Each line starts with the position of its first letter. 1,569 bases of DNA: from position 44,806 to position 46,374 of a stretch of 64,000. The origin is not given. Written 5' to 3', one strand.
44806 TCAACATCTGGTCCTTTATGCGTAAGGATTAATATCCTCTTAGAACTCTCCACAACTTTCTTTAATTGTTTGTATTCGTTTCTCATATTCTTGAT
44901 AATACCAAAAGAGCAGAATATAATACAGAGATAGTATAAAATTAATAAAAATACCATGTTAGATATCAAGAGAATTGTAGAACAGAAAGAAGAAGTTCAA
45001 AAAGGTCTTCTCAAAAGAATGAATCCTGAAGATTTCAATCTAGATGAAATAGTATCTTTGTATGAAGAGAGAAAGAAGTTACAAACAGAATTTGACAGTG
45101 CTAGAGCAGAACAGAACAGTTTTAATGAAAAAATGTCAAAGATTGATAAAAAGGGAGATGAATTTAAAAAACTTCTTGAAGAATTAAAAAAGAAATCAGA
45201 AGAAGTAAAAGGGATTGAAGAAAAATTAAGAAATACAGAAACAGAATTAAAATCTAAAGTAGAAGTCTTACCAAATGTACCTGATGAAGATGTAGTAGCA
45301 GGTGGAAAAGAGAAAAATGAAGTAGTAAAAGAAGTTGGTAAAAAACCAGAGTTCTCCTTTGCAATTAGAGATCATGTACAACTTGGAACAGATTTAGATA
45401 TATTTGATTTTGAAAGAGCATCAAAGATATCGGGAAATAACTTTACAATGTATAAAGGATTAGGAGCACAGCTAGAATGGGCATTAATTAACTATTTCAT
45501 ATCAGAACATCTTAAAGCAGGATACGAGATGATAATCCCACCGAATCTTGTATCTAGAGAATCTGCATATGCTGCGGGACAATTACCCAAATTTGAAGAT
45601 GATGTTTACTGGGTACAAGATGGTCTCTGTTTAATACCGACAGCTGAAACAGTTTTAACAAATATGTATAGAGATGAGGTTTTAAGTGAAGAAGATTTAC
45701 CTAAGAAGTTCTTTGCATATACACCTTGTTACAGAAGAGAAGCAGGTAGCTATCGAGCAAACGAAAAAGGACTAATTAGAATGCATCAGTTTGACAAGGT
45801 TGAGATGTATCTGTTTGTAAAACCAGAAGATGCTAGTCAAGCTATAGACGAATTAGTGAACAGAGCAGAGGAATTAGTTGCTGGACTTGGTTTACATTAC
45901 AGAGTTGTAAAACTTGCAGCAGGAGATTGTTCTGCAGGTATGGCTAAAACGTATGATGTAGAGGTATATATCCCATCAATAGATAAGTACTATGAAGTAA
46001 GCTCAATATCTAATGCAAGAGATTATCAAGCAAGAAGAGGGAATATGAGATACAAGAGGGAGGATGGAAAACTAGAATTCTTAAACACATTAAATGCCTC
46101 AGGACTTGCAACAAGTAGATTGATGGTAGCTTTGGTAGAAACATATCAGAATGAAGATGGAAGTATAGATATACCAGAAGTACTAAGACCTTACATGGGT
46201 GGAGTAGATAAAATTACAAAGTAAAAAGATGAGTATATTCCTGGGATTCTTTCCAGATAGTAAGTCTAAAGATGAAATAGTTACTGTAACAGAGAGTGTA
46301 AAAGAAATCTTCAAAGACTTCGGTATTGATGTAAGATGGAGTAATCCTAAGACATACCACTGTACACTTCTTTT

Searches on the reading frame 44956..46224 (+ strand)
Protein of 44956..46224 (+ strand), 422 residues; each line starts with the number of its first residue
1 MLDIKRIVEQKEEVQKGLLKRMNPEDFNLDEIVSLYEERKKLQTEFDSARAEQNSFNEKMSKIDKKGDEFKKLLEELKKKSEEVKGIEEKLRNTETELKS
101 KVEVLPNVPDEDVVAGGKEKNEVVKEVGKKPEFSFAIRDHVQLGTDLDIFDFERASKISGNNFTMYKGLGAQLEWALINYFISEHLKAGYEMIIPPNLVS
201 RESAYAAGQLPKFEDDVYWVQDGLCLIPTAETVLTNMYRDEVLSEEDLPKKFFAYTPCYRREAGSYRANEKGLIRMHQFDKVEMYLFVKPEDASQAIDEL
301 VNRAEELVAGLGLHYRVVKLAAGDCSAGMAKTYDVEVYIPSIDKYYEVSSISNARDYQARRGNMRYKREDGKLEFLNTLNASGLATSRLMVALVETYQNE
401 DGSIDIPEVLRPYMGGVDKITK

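Call 25: search_protein_families(library=pfam, proteins=[window:44956-46224:+], max_evalue=0.001)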
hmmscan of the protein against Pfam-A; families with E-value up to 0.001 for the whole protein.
window:44956-46224:+ (422 aa): 2 families
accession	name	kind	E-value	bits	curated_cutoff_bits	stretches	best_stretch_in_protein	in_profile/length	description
PF00587.30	tRNA-synt_2b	-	8.7e-41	140.4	29.3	1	221-397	8-179/179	tRNA synthetase class II core domain (G, H, P, S and T)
PF02403.27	Seryl_tRNA_N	-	1.9e-19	70.3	28.2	1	1-109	1-108/108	Seryl-tRNA synthetase N-terminal domain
